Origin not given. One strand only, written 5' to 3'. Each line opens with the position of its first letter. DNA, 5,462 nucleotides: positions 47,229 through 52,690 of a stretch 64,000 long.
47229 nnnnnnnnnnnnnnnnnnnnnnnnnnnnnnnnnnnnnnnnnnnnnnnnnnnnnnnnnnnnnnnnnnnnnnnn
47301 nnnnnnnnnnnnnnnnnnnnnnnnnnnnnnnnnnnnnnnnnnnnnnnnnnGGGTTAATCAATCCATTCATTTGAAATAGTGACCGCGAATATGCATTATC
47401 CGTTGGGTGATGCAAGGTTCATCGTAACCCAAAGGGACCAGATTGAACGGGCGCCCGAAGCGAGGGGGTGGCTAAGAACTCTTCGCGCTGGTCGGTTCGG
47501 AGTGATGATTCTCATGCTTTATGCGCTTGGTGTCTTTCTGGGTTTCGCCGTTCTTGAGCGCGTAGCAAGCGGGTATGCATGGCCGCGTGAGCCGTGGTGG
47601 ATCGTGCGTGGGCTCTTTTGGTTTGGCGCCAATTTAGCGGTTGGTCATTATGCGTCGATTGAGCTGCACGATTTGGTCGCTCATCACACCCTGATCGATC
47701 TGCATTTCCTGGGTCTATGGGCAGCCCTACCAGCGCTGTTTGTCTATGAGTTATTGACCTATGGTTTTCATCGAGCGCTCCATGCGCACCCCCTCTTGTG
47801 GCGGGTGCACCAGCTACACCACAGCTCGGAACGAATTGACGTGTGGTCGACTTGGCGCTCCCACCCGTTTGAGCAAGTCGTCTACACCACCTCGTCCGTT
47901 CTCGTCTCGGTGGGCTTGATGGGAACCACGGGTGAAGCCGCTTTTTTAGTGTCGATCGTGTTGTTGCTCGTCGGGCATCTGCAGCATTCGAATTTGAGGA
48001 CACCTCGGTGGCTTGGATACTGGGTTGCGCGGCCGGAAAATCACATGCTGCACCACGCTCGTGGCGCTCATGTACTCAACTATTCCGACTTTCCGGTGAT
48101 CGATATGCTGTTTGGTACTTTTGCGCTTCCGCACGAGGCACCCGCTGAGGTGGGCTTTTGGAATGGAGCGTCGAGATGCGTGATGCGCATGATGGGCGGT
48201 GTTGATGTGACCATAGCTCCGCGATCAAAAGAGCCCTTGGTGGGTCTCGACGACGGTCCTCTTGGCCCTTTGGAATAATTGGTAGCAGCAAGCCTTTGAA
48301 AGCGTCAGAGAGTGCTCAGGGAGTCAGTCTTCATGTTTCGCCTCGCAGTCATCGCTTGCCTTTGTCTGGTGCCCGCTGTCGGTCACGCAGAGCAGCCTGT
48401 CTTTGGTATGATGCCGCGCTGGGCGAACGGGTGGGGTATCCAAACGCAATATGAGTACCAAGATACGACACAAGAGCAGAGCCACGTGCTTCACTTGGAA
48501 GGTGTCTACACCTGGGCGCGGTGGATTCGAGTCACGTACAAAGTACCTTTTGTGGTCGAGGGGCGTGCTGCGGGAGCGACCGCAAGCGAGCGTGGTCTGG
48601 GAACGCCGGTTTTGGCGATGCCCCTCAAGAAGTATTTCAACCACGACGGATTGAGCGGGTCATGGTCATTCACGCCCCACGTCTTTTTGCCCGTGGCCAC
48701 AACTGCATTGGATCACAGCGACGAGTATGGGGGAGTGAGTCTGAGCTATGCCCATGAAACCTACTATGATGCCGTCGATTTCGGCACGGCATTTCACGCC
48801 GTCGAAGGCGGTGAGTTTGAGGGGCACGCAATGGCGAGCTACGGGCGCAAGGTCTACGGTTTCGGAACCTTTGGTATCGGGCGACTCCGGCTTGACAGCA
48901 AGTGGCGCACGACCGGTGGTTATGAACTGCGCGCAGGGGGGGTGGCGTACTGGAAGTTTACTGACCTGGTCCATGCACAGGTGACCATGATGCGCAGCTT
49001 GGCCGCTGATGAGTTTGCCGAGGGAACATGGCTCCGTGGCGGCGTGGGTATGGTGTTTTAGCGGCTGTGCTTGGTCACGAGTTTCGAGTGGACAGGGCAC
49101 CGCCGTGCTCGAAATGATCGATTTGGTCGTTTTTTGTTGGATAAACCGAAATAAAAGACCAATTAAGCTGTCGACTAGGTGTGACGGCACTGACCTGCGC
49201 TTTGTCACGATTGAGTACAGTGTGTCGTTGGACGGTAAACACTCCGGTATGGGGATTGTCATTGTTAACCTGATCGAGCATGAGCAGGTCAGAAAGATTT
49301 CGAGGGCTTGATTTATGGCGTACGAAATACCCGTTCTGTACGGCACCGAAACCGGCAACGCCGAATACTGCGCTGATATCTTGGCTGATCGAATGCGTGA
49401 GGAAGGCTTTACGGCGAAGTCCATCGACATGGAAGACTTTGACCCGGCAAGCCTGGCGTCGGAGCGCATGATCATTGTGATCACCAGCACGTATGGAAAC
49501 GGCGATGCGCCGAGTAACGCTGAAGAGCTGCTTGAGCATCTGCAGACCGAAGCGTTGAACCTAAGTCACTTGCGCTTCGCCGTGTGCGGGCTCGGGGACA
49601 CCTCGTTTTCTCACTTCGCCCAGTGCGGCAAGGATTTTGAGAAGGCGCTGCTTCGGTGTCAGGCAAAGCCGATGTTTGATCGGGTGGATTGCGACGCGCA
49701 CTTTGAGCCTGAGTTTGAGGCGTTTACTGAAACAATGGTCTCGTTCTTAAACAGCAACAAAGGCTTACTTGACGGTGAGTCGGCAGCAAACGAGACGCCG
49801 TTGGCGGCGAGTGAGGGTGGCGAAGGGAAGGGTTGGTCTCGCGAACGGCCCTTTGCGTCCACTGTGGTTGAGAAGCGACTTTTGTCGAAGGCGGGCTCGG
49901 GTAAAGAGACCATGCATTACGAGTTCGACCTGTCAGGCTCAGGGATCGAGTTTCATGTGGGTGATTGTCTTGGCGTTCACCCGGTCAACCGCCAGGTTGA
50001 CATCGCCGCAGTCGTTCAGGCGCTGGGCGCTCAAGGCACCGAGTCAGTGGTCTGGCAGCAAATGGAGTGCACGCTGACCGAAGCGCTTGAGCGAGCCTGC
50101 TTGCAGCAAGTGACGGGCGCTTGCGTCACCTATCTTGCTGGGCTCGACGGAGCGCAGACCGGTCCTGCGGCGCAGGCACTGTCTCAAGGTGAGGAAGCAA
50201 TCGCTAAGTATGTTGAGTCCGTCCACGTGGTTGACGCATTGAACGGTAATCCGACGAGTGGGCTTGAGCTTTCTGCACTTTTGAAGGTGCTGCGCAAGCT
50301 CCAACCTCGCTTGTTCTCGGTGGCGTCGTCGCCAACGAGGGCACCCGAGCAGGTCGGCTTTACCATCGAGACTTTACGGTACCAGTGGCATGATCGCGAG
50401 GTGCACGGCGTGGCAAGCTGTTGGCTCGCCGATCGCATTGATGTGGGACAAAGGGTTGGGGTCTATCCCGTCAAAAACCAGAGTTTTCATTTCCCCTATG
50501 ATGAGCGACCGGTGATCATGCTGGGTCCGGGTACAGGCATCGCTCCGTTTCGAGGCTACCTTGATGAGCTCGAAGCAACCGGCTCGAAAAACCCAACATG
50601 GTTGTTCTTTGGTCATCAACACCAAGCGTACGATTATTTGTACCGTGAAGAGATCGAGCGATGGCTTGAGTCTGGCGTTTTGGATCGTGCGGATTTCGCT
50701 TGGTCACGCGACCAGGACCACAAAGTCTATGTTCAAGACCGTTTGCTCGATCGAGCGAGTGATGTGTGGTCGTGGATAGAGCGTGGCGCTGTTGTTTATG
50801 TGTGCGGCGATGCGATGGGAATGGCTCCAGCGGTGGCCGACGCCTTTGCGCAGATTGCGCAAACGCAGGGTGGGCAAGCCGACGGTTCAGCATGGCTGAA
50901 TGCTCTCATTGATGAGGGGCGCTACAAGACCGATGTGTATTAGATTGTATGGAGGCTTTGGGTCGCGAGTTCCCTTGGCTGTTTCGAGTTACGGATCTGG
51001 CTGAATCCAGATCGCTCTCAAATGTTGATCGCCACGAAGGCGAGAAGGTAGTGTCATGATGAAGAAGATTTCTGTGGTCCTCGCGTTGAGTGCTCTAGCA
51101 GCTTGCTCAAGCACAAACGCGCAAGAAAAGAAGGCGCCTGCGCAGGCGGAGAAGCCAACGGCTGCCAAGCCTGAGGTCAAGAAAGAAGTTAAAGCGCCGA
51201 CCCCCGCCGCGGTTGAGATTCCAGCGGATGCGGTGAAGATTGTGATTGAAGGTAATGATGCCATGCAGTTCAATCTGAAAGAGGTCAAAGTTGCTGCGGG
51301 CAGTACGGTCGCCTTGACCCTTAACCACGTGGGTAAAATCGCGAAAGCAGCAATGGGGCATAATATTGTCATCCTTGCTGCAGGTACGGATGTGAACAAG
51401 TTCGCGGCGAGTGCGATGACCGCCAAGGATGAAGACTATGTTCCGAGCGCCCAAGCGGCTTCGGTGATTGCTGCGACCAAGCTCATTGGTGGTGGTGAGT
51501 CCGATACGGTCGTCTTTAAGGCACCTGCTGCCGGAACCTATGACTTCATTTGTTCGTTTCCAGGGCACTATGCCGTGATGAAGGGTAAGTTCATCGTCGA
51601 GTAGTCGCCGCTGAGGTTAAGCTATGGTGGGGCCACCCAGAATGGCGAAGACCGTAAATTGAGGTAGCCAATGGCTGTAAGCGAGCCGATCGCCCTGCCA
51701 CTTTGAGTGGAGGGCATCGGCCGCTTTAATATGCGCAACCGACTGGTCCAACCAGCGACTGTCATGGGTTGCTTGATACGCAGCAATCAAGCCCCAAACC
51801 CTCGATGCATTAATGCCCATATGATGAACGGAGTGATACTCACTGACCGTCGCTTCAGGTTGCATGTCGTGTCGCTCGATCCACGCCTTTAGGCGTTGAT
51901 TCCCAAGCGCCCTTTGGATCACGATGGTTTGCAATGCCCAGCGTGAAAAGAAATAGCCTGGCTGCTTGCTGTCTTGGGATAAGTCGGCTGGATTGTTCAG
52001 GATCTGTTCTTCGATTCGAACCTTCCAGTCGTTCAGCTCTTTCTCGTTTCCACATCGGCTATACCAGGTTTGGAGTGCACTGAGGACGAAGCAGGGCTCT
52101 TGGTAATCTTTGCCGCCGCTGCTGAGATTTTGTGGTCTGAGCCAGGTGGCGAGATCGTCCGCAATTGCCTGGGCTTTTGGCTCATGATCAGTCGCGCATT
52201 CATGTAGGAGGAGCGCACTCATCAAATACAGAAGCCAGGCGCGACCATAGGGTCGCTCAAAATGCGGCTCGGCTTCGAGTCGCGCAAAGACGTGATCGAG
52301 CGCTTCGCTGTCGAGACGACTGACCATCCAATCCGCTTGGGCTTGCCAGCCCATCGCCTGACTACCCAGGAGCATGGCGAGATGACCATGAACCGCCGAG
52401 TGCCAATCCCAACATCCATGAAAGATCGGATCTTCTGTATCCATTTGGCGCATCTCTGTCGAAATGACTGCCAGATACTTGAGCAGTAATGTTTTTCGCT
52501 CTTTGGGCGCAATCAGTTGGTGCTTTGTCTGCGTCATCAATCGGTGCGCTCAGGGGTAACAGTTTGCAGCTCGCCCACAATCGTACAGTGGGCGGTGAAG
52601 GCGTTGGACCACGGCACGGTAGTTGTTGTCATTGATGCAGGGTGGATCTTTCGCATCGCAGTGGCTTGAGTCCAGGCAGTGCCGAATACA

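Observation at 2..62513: Repertoire of stalk-plus-head surface lipoproteins built on ~110 cysteine-rich repeat units in 8 genes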

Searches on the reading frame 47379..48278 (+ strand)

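Call 33: search_protein_families(library=pfam, proteins=[window:47379-48278:+], max_evalue=0.001)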
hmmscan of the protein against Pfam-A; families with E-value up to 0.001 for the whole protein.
window:47379-48278:+ (299 aa): 1 family
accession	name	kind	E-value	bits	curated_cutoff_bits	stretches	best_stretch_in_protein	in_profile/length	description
PF04116.19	FA_hydroxylase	-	2.6e-25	89.8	31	1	119-247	4-132/132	Fatty acid hydroxylase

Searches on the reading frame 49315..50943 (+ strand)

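Call 33: search_protein_families(library=pfam, proteins=[window:49315-50943:+], max_evalue=0.001)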
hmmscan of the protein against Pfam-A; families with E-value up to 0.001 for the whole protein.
window:49315-50943:+ (542 aa): 4 families
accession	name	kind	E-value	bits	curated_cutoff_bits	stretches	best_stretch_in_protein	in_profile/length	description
PF00667.26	FAD_binding_1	-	4.3e-26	92.3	32.3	2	175-246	4-77/222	FAD binding domain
PF00258.30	Flavodoxin_1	-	9.1e-24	84.7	25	1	7-128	1-129/143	Flavodoxin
PF00175.26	NAD_binding_1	-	2.1e-15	57.7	22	1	402-508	1-108/109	Oxidoreductase NAD-binding domain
PF12724.12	Flavodoxin_5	-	6.5e-05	23.7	27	1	7-92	2-85/145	Flavodoxin domain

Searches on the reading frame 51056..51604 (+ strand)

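Call 33: search_protein_families(library=pfam, proteins=[window:51056-51604:+], max_evalue=0.001)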
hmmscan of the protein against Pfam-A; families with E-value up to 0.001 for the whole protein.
window:51056-51604:+ (182 aa): 3 families
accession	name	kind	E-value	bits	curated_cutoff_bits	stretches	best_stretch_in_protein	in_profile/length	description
PF00127.26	Copper-bind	-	1.1e-18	67.9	21.2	1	60-182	3-99/99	Copper binding proteins, plastocyanin/azurin family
PF13473.12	Cupredoxin_1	-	1.5e-07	31.8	27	1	138-181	64-104/104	Cupredoxin-like domain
PF06525.17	SoxE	-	0.00024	21.1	21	1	77-172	41-128/149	Sulfocyanin (SoxE) domain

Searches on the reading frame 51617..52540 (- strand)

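Call 33: search_protein_families(library=pfam, proteins=[window:51617-52540:-], max_evalue=0.001)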
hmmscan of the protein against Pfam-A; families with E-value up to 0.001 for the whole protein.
window:51617-52540:- (307 aa): 1 family
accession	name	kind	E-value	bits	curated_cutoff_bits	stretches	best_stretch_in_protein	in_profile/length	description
PF11199.13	DUF2891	-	4.3e-20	72.4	25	1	29-299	28-325/325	Protein of unknown function (DUF2891)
